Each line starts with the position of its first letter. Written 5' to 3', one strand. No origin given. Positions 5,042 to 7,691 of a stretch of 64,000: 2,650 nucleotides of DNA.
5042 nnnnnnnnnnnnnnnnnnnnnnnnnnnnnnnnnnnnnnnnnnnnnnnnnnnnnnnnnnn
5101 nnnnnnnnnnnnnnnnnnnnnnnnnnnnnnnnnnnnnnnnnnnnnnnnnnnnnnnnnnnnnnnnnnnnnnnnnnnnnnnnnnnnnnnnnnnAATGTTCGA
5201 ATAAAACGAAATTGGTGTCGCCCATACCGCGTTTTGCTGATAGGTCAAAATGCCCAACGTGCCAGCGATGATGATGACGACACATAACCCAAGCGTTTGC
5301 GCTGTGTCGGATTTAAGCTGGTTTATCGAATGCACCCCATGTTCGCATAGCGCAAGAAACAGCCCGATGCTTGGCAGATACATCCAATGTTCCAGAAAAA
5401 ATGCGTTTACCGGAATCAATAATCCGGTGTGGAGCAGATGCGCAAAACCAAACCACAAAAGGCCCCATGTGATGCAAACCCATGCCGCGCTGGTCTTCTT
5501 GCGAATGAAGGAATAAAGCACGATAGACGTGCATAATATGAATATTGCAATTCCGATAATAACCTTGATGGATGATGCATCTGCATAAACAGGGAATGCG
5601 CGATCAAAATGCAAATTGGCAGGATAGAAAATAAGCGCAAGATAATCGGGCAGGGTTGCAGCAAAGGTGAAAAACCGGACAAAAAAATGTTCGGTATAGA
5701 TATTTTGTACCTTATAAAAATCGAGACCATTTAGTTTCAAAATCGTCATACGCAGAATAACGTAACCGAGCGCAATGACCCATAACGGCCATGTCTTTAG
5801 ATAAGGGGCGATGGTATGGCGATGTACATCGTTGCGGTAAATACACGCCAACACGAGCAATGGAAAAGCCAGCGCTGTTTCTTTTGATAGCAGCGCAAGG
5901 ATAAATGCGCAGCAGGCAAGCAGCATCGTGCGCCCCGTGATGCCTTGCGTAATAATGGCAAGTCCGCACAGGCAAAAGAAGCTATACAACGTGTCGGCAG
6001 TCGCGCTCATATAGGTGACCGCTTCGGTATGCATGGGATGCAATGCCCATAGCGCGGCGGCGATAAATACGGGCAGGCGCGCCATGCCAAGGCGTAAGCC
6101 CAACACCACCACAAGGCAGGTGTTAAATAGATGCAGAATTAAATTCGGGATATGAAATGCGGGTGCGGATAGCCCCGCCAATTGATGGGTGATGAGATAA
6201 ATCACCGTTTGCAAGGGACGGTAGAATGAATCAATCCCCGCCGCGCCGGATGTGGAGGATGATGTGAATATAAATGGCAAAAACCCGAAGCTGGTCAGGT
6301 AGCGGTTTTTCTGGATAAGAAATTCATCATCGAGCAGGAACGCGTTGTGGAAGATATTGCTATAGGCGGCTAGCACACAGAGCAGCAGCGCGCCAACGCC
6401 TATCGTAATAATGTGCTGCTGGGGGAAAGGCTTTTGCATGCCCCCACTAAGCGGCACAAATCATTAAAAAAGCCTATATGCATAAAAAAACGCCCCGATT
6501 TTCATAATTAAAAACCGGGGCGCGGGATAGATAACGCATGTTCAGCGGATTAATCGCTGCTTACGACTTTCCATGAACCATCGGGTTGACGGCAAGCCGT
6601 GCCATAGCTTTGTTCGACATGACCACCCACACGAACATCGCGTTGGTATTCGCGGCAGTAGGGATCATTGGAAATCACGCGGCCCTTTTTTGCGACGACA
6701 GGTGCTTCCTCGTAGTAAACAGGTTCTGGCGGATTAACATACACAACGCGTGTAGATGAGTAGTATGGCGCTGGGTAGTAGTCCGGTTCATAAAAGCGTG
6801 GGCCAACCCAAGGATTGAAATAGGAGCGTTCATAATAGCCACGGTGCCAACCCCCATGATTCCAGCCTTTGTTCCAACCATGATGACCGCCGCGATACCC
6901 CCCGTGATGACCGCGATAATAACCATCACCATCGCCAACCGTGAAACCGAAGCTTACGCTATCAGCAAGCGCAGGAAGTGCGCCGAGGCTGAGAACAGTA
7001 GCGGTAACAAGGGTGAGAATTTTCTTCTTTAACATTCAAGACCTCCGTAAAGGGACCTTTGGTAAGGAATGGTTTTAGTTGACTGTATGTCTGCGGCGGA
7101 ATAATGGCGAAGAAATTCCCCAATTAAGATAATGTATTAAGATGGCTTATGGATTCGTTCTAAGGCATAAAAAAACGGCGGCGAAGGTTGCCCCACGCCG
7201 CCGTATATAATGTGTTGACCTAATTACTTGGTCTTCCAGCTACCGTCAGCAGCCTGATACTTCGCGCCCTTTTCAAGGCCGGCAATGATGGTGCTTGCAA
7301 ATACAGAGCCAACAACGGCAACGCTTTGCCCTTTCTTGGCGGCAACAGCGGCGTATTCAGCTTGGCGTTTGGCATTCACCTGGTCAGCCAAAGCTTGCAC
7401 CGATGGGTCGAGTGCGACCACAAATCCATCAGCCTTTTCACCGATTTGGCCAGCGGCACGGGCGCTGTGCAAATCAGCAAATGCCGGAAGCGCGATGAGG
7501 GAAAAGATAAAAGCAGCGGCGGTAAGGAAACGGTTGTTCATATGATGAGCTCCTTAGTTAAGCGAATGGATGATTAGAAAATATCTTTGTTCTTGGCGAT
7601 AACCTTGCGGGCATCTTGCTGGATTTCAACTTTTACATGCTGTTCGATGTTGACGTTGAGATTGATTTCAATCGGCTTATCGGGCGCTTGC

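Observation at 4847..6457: TMTC/PMT-like GT-C glycosyltransferase with TPR repeats: possible protein O-glycosyltransferase fed by the polyprenyl-P-sugar modules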

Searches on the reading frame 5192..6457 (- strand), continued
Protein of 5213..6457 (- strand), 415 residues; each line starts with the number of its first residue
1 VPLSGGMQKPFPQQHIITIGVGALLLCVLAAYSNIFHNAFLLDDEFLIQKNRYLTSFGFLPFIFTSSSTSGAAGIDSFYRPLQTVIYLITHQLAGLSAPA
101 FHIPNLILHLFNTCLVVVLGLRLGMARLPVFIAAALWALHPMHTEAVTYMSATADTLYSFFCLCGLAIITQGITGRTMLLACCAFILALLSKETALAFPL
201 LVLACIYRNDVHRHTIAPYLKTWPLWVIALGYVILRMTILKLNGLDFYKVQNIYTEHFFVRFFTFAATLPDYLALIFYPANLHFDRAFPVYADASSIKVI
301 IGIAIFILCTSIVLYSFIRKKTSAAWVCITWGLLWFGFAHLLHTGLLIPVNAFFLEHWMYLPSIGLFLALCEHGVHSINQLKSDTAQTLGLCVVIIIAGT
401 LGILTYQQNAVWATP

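Call 68: search_protein_families(library=ncbifam, proteins=[L012:2187-3233:-, L058:9240-9974:+, L077:8425-9657:-, L061:11548-12273:-, L006:9564-10664:-, L005:9569-10582:-, L078:1832-2509:-, L017:6124-7074:-], max_evalue=0.00001)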
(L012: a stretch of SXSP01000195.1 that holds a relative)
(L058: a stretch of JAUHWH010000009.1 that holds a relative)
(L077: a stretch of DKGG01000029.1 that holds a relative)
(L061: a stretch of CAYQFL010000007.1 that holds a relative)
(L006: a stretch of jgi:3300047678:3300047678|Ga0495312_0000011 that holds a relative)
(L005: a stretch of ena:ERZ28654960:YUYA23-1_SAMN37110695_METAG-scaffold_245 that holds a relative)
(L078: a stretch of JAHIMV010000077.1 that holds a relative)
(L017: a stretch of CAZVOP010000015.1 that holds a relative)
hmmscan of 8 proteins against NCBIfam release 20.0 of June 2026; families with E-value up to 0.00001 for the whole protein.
L012:2187-3233:- (348 aa): 10 families
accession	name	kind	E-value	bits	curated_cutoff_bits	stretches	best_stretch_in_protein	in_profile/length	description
TIGR04182.1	glyco_TIGR04182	equivalog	3.7e-68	230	325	1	29-315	1-284/293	S-layer glycoprotein N-glycosyltransferase AglJ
NF041391.1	DPhHxTase_Halo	equivalog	1.5e-34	118.9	375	1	36-248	3-210/213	dolichyl-phosphate hexose transferase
NF058614.1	PPMAGASynPpgS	equivalog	1.1e-18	67.5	370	1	30-219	2-196/226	polyprenyl-phospho-N-acetylgalactosaminyl synthase PpgS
NF010496.0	PRK13915.1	equivalog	1.9e-15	56.8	262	1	26-116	29-131/307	glucosyl-3-phosphoglycerate synthase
TIGR04283.1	glyco_like_mftF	equivalog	3.4e-11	43.2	182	1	31-132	2-102/221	TIGR04283 family arsenosugar biosynthesis glycosyltransferase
NF041865.1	EpsU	equivalog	1.3e-10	40.9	700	1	26-112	37-133/394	exopolysaccharide biosynthesis GT2 family glycosyltransferase EpsU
NF007986.1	PRK10714.1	equivalog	1.7e-10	40.4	529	1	25-268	3-246/316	undecaprenyl-phosphate 4-deoxy-4-formamido-L-arabinose transferase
TIGR03937.1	PgaC_IcaA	equivalog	1.9e-08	33.7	422.3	1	20-113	37-137/407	poly-beta-1,6-N-acetyl-D-glucosamine synthase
NF053846.1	glyco_with_XrtP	equivalog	4.5e-07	28.9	520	1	25-99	38-121/440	XrtP-associated glycosyltransferase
NF047588.1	GlcsyltransPgfSStrep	equivalog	6.9e-06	25.5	500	0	30-187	3-166/308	glycosyltransferase PgfS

L058:9240-9974:+ (244 aa): 16 families
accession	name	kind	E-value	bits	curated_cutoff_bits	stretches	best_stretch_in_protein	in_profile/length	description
TIGR04182.1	glyco_TIGR04182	equivalog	2.6e-25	89.4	325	1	17-237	3-214/293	S-layer glycoprotein N-glycosyltransferase AglJ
NF047588.1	GlcsyltransPgfSStrep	equivalog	6e-19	68.4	500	1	15-181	2-165/308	glycosyltransferase PgfS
NF041391.1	DPhHxTase_Halo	equivalog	2.5e-17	62.6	375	1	23-219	4-188/213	dolichyl-phosphate hexose transferase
NF058614.1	PPMAGASynPpgS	equivalog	8.4e-17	61.3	370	1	18-224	4-208/226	polyprenyl-phospho-N-acetylgalactosaminyl synthase PpgS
NF007986.1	PRK10714.1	equivalog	2.1e-16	59.8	529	1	15-133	7-127/316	undecaprenyl-phosphate 4-deoxy-4-formamido-L-arabinose transferase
NF041875.1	EPS_EpsD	equivalog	5e-15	55.7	370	1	16-127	1-110/325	exopolysaccharide biosynthesis glycosyltransferase EpsD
NF007482.0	PRK10073.1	equivalog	7.8e-15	54.7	423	1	13-143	5-133/334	glycosyltransferase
NF010496.0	PRK13915.1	equivalog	4.9e-14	52.1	262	1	6-130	23-153/307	glucosyl-3-phosphoglycerate synthase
TIGR03937.1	PgaC_IcaA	equivalog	1e-13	51.1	422.3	1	7-127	38-156/407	poly-beta-1,6-N-acetyl-D-glucosamine synthase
TIGR04283.1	glyco_like_mftF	equivalog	6.2e-13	48.8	182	1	16-130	1-105/221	TIGR04283 family arsenosugar biosynthesis glycosyltransferase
TIGR03111.1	glyc2_xrt_Gpos1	hypoth_equivalog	2.4e-09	36.5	363.95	1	10-128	45-163/439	TIGR03111 family XrtG-associated glycosyltransferase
NF038302.1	EPS_HpsE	equivalog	3.9e-09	35.9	300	1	15-125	2-115/307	hormogonium polysaccharide biosynthesis glycosyltransferase HpsE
TIGR03965.1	mycofact_glyco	equivalog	2.3e-08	33.4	280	1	13-130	73-188/467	mycofactocin biosynthesis glycosyltransferase MftF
NF047683.1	TeichurnBiosyTuaG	equivalog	4.5e-07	29.8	400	1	12-120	4-110/252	teichuronic acid biosynthesis protein TuaG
NF045692.1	OglycostaseCruG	equivalog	5.2e-07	28.9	600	1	15-156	42-185/386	2'-O-glycosyltransferase CruG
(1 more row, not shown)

L077:8425-9657:- (410 aa): 9 families
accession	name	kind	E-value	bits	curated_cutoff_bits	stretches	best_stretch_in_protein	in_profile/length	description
TIGR04182.1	glyco_TIGR04182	equivalog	3.5e-53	180.9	325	1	96-384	3-290/293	S-layer glycoprotein N-glycosyltransferase AglJ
NF041391.1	DPhHxTase_Halo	equivalog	1.5e-29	102.6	375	1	102-306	4-205/213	dolichyl-phosphate hexose transferase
NF058614.1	PPMAGASynPpgS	equivalog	7.1e-16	58.3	370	1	97-261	4-175/226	polyprenyl-phospho-N-acetylgalactosaminyl synthase PpgS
TIGR04283.1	glyco_like_mftF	equivalog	2.9e-13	49.9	182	1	97-195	3-102/221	TIGR04283 family arsenosugar biosynthesis glycosyltransferase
NF010496.0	PRK13915.1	equivalog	2.9e-11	43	262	1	96-176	34-126/307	glucosyl-3-phosphoglycerate synthase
TIGR03937.1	PgaC_IcaA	equivalog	3.2e-10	39.5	422.3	1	59-195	14-154/407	poly-beta-1,6-N-acetyl-D-glucosamine synthase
NF041865.1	EpsU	equivalog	3.5e-09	36.2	700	1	93-178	39-134/394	exopolysaccharide biosynthesis GT2 family glycosyltransferase EpsU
NF053846.1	glyco_with_XrtP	equivalog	3e-07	29.5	520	1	89-140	39-88/440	XrtP-associated glycosyltransferase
NF047588.1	GlcsyltransPgfSStrep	equivalog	3.7e-07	29.7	500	1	96-249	4-165/308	glycosyltransferase PgfS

L061:11548-12273:- (241 aa): 20 families
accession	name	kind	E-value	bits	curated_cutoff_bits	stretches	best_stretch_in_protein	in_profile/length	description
TIGR04182.1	glyco_TIGR04182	equivalog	2e-36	125.9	325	1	8-235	1-217/293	S-layer glycoprotein N-glycosyltransferase AglJ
TIGR03937.1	PgaC_IcaA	equivalog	3.2e-22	79.1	422.3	1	7-109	45-146/407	poly-beta-1,6-N-acetyl-D-glucosamine synthase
NF047588.1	GlcsyltransPgfSStrep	equivalog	1.2e-21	77.3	500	1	8-134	2-130/308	glycosyltransferase PgfS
NF058614.1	PPMAGASynPpgS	equivalog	1.4e-20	73.7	370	1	9-210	2-195/226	polyprenyl-phospho-N-acetylgalactosaminyl synthase PpgS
NF007986.1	PRK10714.1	equivalog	2.7e-17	62.8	529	1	7-118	6-120/316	undecaprenyl-phosphate 4-deoxy-4-formamido-L-arabinose transferase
NF007482.0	PRK10073.1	equivalog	1.1e-16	60.8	423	1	6-104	5-101/334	glycosyltransferase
NF041875.1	EPS_EpsD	equivalog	2.6e-16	59.9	370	1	9-128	1-119/325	exopolysaccharide biosynthesis glycosyltransferase EpsD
NF041391.1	DPhHxTase_Halo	equivalog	6.1e-16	58.1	375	1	15-231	3-203/213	dolichyl-phosphate hexose transferase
TIGR04283.1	glyco_like_mftF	equivalog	6.6e-16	58.6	182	1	9-129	1-114/221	TIGR04283 family arsenosugar biosynthesis glycosyltransferase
NF010496.0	PRK13915.1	equivalog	3.7e-15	55.8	262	1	6-128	30-156/307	glucosyl-3-phosphoglycerate synthase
NF047683.1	TeichurnBiosyTuaG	equivalog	9.3e-15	54.9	400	1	5-110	4-108/252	teichuronic acid biosynthesis protein TuaG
NF053739.1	GlytfEpsEBac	equivalog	3.4e-13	49.2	450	1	8-108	2-102/265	glycosyltransferase EpsE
TIGR03965.1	mycofact_glyco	equivalog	1e-12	47.7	280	1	7-101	74-167/467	mycofactocin biosynthesis glycosyltransferase MftF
NF038302.1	EPS_HpsE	equivalog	5.3e-11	42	300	1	9-124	3-122/307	hormogonium polysaccharide biosynthesis glycosyltransferase HpsE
TIGR03111.1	glyc2_xrt_Gpos1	hypoth_equivalog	1.2e-10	40.8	363.95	1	8-111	50-154/439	TIGR03111 family XrtG-associated glycosyltransferase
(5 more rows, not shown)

L006:9564-10664:- (366 aa): 13 families
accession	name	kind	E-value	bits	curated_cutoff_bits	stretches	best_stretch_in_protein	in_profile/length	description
TIGR04182.1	glyco_TIGR04182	equivalog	1.2e-17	64.3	325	1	5-258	2-241/293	S-layer glycoprotein N-glycosyltransferase AglJ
NF047588.1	GlcsyltransPgfSStrep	equivalog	1.4e-17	63.9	500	1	5-173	3-166/308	glycosyltransferase PgfS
TIGR03937.1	PgaC_IcaA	equivalog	7.6e-14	51.5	422.3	1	3-112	45-153/407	poly-beta-1,6-N-acetyl-D-glucosamine synthase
NF045692.1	OglycostaseCruG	equivalog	3.3e-11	42.7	600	1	3-123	41-167/386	2'-O-glycosyltransferase CruG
NF058614.1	PPMAGASynPpgS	equivalog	1.4e-09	37.7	370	1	7-220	4-210/226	polyprenyl-phospho-N-acetylgalactosaminyl synthase PpgS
NF007986.1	PRK10714.1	equivalog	2.5e-09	36.6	529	1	5-242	8-234/316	undecaprenyl-phosphate 4-deoxy-4-formamido-L-arabinose transferase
NF041875.1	EPS_EpsD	equivalog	4e-09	36.3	370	1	6-119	2-114/325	exopolysaccharide biosynthesis glycosyltransferase EpsD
TIGR03965.1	mycofact_glyco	equivalog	5.9e-09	35.3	280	1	3-171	74-241/467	mycofactocin biosynthesis glycosyltransferase MftF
TIGR04283.1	glyco_like_mftF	equivalog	1e-08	35.1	182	1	5-109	1-97/221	TIGR04283 family arsenosugar biosynthesis glycosyltransferase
NF047683.1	TeichurnBiosyTuaG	equivalog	1.7e-08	34.4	400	1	3-127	6-130/252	teichuronic acid biosynthesis protein TuaG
TIGR03469.1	HpnB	hypoth_equivalog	1.1e-07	31.2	379.25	1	2-118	43-169/386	hopene-associated glycosyltransferase HpnB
NF038302.1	EPS_HpsE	equivalog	7.9e-07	28.3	300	1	5-122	3-124/307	hormogonium polysaccharide biosynthesis glycosyltransferase HpsE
NF007482.0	PRK10073.1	equivalog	1.4e-06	27.5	423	1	3-113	6-114/334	glycosyltransferase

L005:9569-10582:- (337 aa): 10 families
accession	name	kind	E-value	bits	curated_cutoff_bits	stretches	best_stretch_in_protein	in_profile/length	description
TIGR04182.1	glyco_TIGR04182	equivalog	3.8e-71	239.9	325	1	14-305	2-290/293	S-layer glycoprotein N-glycosyltransferase AglJ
NF041391.1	DPhHxTase_Halo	equivalog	2e-36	125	375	1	20-233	3-211/213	dolichyl-phosphate hexose transferase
NF058614.1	PPMAGASynPpgS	equivalog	6.7e-21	74.7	370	1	14-202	2-195/226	polyprenyl-phospho-N-acetylgalactosaminyl synthase PpgS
NF010496.0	PRK13915.1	equivalog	1.2e-13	50.9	262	1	9-96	28-127/307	glucosyl-3-phosphoglycerate synthase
TIGR04283.1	glyco_like_mftF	equivalog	2.4e-12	46.9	182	1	15-116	2-103/221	TIGR04283 family arsenosugar biosynthesis glycosyltransferase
NF007986.1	PRK10714.1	equivalog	3.5e-11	42.7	529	1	11-301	5-297/316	undecaprenyl-phosphate 4-deoxy-4-formamido-L-arabinose transferase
TIGR03937.1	PgaC_IcaA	equivalog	1.2e-09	37.6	422.3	1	5-103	38-143/407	poly-beta-1,6-N-acetyl-D-glucosamine synthase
NF041865.1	EpsU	equivalog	1e-07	31.4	700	1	9-95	36-132/394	exopolysaccharide biosynthesis GT2 family glycosyltransferase EpsU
NF047588.1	GlcsyltransPgfSStrep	equivalog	4.6e-07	29.3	500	1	14-172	3-167/308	glycosyltransferase PgfS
NF053846.1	glyco_with_XrtP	equivalog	5.3e-07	28.7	520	1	16-84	45-122/440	XrtP-associated glycosyltransferase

L078:1832-2509:- (225 aa): 19 families
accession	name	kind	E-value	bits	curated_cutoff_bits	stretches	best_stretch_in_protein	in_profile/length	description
TIGR04182.1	glyco_TIGR04182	equivalog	7e-33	114.3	325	1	4-222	2-216/293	S-layer glycoprotein N-glycosyltransferase AglJ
NF047588.1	GlcsyltransPgfSStrep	equivalog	2.1e-19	69.9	500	1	3-168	2-167/308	glycosyltransferase PgfS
NF041875.1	EPS_EpsD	equivalog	3.6e-18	66.1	370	1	4-130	1-129/325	exopolysaccharide biosynthesis glycosyltransferase EpsD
TIGR04283.1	glyco_like_mftF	equivalog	1.7e-17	63.8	182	1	4-131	1-123/221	TIGR04283 family arsenosugar biosynthesis glycosyltransferase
NF041391.1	DPhHxTase_Halo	equivalog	1.8e-17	63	375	1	10-214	3-198/213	dolichyl-phosphate hexose transferase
TIGR03937.1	PgaC_IcaA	equivalog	2.1e-17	63.2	422.3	1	3-100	46-145/407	poly-beta-1,6-N-acetyl-D-glucosamine synthase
NF010496.0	PRK13915.1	equivalog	4.3e-17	62.1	262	1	2-143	31-179/307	glucosyl-3-phosphoglycerate synthase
NF007986.1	PRK10714.1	equivalog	1.5e-15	57.1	529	1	2-160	6-164/316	undecaprenyl-phosphate 4-deoxy-4-formamido-L-arabinose transferase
NF047683.1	TeichurnBiosyTuaG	equivalog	7.8e-15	55.2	400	1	3-123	7-129/252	teichuronic acid biosynthesis protein TuaG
TIGR03965.1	mycofact_glyco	equivalog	2.1e-14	53.2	280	1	3-113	75-187/467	mycofactocin biosynthesis glycosyltransferase MftF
NF058614.1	PPMAGASynPpgS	equivalog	6.7e-14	51.8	370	1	6-198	4-195/226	polyprenyl-phospho-N-acetylgalactosaminyl synthase PpgS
NF007482.0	PRK10073.1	equivalog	7e-14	51.6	423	1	2-117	6-122/334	glycosyltransferase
TIGR03111.1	glyc2_xrt_Gpos1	hypoth_equivalog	6.9e-11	41.6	363.95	1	3-105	50-156/439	TIGR03111 family XrtG-associated glycosyltransferase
NF038302.1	EPS_HpsE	equivalog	1.7e-10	40.4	300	1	3-91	2-97/307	hormogonium polysaccharide biosynthesis glycosyltransferase HpsE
NF041865.1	EpsU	equivalog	6.4e-10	38.6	700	1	3-103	40-145/394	exopolysaccharide biosynthesis GT2 family glycosyltransferase EpsU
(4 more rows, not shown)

L017:6124-7074:- (316 aa): 10 families
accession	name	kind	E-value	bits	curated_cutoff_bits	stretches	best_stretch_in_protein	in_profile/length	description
TIGR04182.1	glyco_TIGR04182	equivalog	5.7e-64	216.3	325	1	3-291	2-287/293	S-layer glycoprotein N-glycosyltransferase AglJ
NF041391.1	DPhHxTase_Halo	equivalog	2e-26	92.3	375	1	9-216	3-205/213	dolichyl-phosphate hexose transferase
NF058614.1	PPMAGASynPpgS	equivalog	6.5e-16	58.4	370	1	3-175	2-179/226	polyprenyl-phospho-N-acetylgalactosaminyl synthase PpgS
NF010496.0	PRK13915.1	equivalog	4.6e-14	52.2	262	1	2-84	32-126/307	glucosyl-3-phosphoglycerate synthase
TIGR04283.1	glyco_like_mftF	equivalog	4.4e-10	39.5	182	1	4-107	2-105/221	TIGR04283 family arsenosugar biosynthesis glycosyltransferase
NF007986.1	PRK10714.1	equivalog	4.6e-09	35.7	529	1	2-164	7-174/316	undecaprenyl-phosphate 4-deoxy-4-formamido-L-arabinose transferase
NF041865.1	EpsU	equivalog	3.1e-07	29.8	700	1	3-86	41-134/394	exopolysaccharide biosynthesis GT2 family glycosyltransferase EpsU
NF053846.1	glyco_with_XrtP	equivalog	7.9e-07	28.1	520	1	5-45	45-85/440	XrtP-associated glycosyltransferase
TIGR03937.1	PgaC_IcaA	equivalog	2.7e-06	26.6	422.3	1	3-86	47-137/407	poly-beta-1,6-N-acetyl-D-glucosamine synthase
NF047588.1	GlcsyltransPgfSStrep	equivalog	7e-06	25.5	500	1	1-161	1-167/308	glycosyltransferase PgfS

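Call 74: search_protein_representatives(alignment_id=A2)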
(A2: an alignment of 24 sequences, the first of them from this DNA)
Query: 24 sequences, 411 profile positions. Proteins with E-value up to 0.001 (for the whole library): 103378; up to 1e-10: 74637; up to 1e-30: 12799. The best 150 are listed.
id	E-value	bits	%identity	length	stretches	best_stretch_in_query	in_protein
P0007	7.7e-176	601.5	-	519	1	10-411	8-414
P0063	8.9e-171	584.9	-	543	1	7-410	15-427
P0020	3.1e-168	576.5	-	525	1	10-411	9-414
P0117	5.2e-164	562.6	-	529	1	7-411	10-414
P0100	6.6e-159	545.8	-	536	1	7-411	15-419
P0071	1.4e-158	544.7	-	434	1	1-411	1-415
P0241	3.6e-156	536.8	-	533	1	14-411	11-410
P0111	4.6e-156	536.4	-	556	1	1-410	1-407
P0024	7.9e-154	529.1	-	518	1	5-411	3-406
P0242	8.5e-153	525.7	-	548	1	10-411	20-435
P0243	5.0e-151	519.8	-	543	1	12-407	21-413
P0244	1.6e-150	518.1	-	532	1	11-411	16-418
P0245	6.5e-150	516.2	-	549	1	7-411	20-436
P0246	6.2e-149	512.9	-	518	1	10-411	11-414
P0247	1.1e-148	512.1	-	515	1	14-411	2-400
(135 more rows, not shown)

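Call 86: search_protein_families(library=pfam, proteins=[L038:8131-9750:-, L033:9548-11938:+, L007:6011-7672:-, L052:4500-5657:-, L052:5667-6338:-, L049:1859-2416:-], max_evalue=0.01)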
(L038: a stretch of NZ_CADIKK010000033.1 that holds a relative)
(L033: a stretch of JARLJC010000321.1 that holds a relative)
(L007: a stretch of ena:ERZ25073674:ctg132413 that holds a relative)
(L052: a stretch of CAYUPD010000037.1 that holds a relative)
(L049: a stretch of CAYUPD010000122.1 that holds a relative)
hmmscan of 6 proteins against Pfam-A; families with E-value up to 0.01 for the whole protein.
L038:8131-9750:- (539 aa): 1 family
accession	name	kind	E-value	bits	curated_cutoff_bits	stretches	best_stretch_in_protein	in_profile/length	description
PF13385.13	Laminin_G_3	-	3.9e-13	50.3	27.6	1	398-497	8-113/151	Concanavalin A-like lectin/glucanases superfamily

L033:9548-11938:+ (796 aa): 0 families

L007:6011-7672:- (553 aa): 2 families
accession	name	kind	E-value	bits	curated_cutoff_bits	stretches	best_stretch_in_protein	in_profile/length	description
PF13229.12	Beta_helix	-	1.4e-06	28.5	25.9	1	281-431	12-134/158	Right handed beta helix region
PF05048.19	NosD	-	0.0071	16.2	23.6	0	399-523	92-181/212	Periplasmic copper-binding protein (NosD)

L052:4500-5657:- (385 aa): 0 families

L052:5667-6338:- (223 aa): 0 families

L049:1859-2416:- (185 aa): 0 families

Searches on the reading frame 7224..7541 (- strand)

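Call 8: search_protein_families(library=pfam, proteins=[window:7224-7541:-], max_evalue=0.001)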
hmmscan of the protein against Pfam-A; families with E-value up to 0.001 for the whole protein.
window:7224-7541:- (105 aa): 1 family
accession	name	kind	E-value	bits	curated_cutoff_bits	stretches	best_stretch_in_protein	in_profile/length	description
PF07027.17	DUF1318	-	1.1e-20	74.4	27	1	22-105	6-92/92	Protein of unknown function (DUF1318)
